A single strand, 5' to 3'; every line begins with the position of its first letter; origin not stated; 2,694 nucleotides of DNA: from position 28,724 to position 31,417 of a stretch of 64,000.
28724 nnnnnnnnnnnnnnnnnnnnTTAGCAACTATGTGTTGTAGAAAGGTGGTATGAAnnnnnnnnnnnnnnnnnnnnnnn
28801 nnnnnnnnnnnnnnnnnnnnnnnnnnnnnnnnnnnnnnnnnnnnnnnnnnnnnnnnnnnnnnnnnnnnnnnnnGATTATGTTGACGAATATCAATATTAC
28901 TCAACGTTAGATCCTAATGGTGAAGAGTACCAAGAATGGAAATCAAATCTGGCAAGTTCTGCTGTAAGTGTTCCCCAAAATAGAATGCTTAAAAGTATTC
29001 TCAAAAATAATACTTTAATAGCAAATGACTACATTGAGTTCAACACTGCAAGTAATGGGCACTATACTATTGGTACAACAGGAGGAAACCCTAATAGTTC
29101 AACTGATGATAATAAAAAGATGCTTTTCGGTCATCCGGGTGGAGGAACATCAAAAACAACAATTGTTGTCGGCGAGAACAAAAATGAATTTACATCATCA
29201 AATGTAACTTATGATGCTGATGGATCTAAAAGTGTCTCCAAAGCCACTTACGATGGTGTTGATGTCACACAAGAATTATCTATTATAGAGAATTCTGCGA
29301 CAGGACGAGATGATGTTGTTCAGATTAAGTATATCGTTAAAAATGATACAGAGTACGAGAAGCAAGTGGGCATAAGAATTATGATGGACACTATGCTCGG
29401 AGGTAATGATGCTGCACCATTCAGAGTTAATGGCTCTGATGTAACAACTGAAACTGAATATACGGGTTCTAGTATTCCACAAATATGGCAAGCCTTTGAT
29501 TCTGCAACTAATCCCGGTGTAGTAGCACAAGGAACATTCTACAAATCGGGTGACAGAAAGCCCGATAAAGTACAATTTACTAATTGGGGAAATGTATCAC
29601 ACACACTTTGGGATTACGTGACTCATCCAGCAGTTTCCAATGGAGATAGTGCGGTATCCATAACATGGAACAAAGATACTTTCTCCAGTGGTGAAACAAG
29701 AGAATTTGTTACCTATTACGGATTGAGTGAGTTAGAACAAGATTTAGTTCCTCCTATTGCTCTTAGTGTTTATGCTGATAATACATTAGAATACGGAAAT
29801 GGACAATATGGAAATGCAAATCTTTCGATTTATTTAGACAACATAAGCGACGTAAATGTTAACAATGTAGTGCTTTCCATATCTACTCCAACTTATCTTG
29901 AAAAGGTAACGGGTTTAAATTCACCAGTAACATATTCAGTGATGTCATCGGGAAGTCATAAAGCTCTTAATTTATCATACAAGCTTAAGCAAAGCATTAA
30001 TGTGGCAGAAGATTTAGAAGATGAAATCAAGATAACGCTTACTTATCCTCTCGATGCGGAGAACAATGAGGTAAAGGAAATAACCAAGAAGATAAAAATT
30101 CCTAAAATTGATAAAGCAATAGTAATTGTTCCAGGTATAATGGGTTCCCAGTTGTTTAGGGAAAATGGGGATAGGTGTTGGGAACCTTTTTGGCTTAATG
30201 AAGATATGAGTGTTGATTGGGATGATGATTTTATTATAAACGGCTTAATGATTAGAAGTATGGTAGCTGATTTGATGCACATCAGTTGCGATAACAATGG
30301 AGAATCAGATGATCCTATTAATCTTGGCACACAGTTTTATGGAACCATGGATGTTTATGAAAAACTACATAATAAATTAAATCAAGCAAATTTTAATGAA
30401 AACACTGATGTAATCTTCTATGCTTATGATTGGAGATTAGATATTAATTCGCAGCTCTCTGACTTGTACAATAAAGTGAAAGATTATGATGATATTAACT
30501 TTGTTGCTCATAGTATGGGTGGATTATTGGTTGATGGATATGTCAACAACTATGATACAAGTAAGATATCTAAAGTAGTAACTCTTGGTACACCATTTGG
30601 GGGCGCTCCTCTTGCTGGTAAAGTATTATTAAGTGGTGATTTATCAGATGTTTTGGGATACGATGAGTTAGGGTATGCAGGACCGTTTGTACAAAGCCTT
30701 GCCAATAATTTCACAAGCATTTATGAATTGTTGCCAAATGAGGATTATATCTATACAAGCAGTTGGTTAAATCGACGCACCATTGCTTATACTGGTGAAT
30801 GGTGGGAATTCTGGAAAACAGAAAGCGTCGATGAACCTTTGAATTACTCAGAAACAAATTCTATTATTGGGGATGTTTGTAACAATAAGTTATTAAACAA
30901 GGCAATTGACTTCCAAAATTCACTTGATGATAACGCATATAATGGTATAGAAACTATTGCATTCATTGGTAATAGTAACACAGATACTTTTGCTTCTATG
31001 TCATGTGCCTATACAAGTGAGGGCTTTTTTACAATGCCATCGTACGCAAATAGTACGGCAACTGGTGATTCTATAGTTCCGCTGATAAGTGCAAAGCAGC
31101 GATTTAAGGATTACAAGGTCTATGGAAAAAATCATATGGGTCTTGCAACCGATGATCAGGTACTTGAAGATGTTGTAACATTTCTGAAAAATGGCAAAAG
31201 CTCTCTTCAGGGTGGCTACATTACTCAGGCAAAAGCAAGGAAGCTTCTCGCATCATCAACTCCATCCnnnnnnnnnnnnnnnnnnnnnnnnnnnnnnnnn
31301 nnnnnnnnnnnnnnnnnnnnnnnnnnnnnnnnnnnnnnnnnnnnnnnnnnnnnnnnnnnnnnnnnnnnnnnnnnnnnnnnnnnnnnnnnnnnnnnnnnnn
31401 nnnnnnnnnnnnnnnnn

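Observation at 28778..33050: Quorum-controlled secreted lipase/acyltransferase-CBM3 protein with an overlapping membrane partner: candidate cellulose-anchored antibacterial effector-immunity pair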

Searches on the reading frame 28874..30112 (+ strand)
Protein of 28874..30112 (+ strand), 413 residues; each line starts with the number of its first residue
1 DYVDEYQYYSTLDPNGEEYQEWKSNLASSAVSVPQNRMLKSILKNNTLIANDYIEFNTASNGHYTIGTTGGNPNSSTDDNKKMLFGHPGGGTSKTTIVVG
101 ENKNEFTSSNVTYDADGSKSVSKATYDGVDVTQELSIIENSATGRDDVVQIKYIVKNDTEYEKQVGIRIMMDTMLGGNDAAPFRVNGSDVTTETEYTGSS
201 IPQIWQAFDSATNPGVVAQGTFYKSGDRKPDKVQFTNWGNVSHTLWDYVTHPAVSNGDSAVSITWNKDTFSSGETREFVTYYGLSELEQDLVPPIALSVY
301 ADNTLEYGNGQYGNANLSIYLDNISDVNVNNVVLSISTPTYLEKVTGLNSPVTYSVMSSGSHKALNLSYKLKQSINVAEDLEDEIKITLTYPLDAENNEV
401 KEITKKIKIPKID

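Call 37: predict_structure(alignment_id=A3)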
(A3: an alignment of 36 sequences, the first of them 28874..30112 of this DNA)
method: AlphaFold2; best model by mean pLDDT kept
length: 413 residues; sequences in the alignment: 36
mean_pLDDT: 84.2   pTM: 0.78
mean pLDDT of the five models: 84.2, 84.0, 83.1, 82.4, 81.3
residues with pLDDT >= 90: 208; 70-90: 130; 50-70: 52; < 50: 23
segments of 3 or more residues with pLDDT < 50: 1-6, 27-39
pLDDT, mean of each block of 10 residues (from residue 1): 46 64 56 40 74 88 85 53 55 92 96 92 98 94 84 98 98 77 83 94 83 71 89 95 95 91 98 98 81 88 84 88 92 96 88 94 90 85 95 92 92 81
secondary structure, 60 per line:
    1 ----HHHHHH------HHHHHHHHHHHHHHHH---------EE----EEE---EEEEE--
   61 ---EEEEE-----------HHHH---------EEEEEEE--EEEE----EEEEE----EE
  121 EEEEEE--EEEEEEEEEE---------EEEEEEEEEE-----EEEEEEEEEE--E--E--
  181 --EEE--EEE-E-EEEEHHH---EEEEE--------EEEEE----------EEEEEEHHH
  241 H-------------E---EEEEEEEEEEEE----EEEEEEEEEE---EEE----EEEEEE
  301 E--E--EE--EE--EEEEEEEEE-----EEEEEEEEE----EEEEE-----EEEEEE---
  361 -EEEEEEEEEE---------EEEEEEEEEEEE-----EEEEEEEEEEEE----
elements in order: H5-10 H17-32 E48-50 E54-58 E64-68 H80-83 E93-99 E102-105 E110-114 E119-126 E129-138 E148-157 E163-172 E183-185 E188-190 E194-197 E204-208 E217-221 E232-237 H238-241 E259-270 E275-284 E288-290 E295-301 E315-323 E329-337 E342-346 E352-357 E362-371 E381-392 E398-409

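Call 41: fold_search(model_id=the predicted structure, library=pdb)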
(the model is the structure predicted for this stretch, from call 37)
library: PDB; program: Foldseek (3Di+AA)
matches with E <= 10: 1428; with E <= 0.001: 80
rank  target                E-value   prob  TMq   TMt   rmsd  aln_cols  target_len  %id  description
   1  4zle                  3.6e-07  1.00  0.36  0.20   9.3       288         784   12  Cellobionic acid phosphorylase - ligand free structure (released 2015-06-10)
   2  8rf9                  3.8e-07  1.00  0.37  0.07   6.8       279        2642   11  CgsiGP1 sample in nanodisc (released 2024-03-20)
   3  8ho7_A                5.2e-07  1.00  0.37  0.20   7.1       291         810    8  The cryo-EM structure of cellobiose phosphorylase from Clostridium thermocellum (released 2023-12-13)
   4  4zlf                  6.8e-07  1.00  0.34  0.19   9.6       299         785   11  Cellobionic acid phosphorylase - cellobionic acid complex (released 2015-06-10)
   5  8ho8_A                7.6e-07  1.00  0.39  0.21   7.3       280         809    8  The cryo-EM structure of cellobiose phosphorylase from Clostridium thermocellum in complex with cellobiose (released 2023-12-13)
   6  8ho9_A                8.0e-07  1.00  0.33  0.19   8.7       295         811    8  The cryo-EM structure of cellobiose phosphorylase from Clostridium thermocellum (cysteine-to-serine varient) (released 2023-12-13)
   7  5nok_A                8.9e-07  1.00  0.35  0.23  16.4       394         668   12  Polysaccharide Lyase BACCELL_00875 (released 2017-06-28)
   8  8hob_A                9.9e-07  1.00  0.37  0.20   8.3       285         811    7  The cryo-EM structure of cellobiose phosphorylase from Clostridium thermocellum ( variant) (released 2024-03-20)
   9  8rfe_A                2.0e-06  1.00  0.38  0.07   6.5       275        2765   13  CgsiGP2 sample in nanodisc (released 2024-03-20)
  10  5no8_A                2.1e-06  1.00  0.33  0.22  16.1       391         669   11  Polysaccharide Lyase BACCELL_00875 (released 2017-06-28)
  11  1v7v                  2.7e-06  1.00  0.37  0.21   7.9       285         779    9  Crystal structure of Vibrio proteolyticus chitobiose phosphorylase (released 2004-06-22)
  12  6hq6_A                3.2e-06  1.00  0.38  0.15   5.9       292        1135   11  Bacterial beta-1,3-oligosaccharide phosphorylase from GH149 (released 2019-06-12)
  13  8rf0_A                4.9e-06  1.00  0.34  0.06   7.6       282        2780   12  WT-CGS sample in nanodisc (released 2024-03-20)
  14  7p4l_B                5.2e-06  0.99  0.20  0.18  27.3       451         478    8  Crystal structure of the trimeric ectodomain of archaeal Fusexin1 (Fsx1) (released 2022-07-13)
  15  3s4c                  6.5e-06  1.00  0.33  0.18  10.0       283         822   11  Lactose phosphorylase in complex with sulfate (released 2012-06-27)
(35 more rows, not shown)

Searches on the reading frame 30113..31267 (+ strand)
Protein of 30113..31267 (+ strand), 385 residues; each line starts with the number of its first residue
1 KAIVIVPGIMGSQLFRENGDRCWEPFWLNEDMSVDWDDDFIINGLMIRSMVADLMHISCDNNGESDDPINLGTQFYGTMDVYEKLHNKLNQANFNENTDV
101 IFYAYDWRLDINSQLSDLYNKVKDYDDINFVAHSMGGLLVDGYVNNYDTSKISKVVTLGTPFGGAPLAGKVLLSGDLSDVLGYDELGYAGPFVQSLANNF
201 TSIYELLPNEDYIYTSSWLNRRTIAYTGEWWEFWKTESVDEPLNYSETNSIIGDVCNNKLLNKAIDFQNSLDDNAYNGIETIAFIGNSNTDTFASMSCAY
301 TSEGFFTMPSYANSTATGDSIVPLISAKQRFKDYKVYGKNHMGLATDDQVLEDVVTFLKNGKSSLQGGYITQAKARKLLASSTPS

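Call 65: search_solved_structures(query=window:30113-31267:+, max_evalue=10, show_alignments=3)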
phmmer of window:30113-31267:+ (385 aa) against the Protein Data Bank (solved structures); distinct sequences matched with E-value up to 10: 22.
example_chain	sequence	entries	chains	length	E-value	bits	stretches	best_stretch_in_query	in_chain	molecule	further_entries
7x2p_A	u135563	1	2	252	0.011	18.2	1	114-173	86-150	Putative lipase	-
3qzu_A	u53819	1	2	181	0.035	16.5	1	127-160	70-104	Lipase estA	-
3d2a_A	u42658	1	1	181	0.058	15.8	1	127-160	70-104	Lipase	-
8xy5_A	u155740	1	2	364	0.069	15.6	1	127-205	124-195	Alpha/beta hydrolase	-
1qge_D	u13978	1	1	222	0.07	15.5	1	127-212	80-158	PROTEIN (TRIACYLGLYCEROL HYDROLASE)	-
5ct8_A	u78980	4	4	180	0.071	15.5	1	115-180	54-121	Quadruple mutant lipase A | Esterase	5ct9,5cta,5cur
7cof_A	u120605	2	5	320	0.078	15.4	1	127-203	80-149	Alpha/beta hydrolase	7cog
1t4m_A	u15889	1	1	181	0.087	15.2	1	127-175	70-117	LIPASE A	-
1hqd_A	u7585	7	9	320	0.089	15.2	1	127-202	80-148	LIPASE | TRIACYL-GLYCEROL-HYDROLASE | TRIACYL-GLYCEROL HYDROLASE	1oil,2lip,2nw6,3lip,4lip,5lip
1ys1_X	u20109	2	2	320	0.09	15.2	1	127-202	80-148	Lipase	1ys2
2qxt_A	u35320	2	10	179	0.092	15.2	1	127-176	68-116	Lipase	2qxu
5ct4_A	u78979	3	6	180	0.093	15.1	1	127-176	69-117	Esterase | Wild-type Bacillus subtilis lipase A with 10% [BMIM][Cl] chain A | Lipase EstA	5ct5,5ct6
1i6w_A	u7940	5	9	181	0.094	15.1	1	127-176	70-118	LIPASE A | lipase | Esterase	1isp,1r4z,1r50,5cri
1tah_B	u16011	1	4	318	0.14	14.5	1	127-212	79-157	LIPASE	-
1cvl_A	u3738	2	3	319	0.14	14.5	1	127-212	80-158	TRIACYLGLYCEROL HYDROLASE | Lipase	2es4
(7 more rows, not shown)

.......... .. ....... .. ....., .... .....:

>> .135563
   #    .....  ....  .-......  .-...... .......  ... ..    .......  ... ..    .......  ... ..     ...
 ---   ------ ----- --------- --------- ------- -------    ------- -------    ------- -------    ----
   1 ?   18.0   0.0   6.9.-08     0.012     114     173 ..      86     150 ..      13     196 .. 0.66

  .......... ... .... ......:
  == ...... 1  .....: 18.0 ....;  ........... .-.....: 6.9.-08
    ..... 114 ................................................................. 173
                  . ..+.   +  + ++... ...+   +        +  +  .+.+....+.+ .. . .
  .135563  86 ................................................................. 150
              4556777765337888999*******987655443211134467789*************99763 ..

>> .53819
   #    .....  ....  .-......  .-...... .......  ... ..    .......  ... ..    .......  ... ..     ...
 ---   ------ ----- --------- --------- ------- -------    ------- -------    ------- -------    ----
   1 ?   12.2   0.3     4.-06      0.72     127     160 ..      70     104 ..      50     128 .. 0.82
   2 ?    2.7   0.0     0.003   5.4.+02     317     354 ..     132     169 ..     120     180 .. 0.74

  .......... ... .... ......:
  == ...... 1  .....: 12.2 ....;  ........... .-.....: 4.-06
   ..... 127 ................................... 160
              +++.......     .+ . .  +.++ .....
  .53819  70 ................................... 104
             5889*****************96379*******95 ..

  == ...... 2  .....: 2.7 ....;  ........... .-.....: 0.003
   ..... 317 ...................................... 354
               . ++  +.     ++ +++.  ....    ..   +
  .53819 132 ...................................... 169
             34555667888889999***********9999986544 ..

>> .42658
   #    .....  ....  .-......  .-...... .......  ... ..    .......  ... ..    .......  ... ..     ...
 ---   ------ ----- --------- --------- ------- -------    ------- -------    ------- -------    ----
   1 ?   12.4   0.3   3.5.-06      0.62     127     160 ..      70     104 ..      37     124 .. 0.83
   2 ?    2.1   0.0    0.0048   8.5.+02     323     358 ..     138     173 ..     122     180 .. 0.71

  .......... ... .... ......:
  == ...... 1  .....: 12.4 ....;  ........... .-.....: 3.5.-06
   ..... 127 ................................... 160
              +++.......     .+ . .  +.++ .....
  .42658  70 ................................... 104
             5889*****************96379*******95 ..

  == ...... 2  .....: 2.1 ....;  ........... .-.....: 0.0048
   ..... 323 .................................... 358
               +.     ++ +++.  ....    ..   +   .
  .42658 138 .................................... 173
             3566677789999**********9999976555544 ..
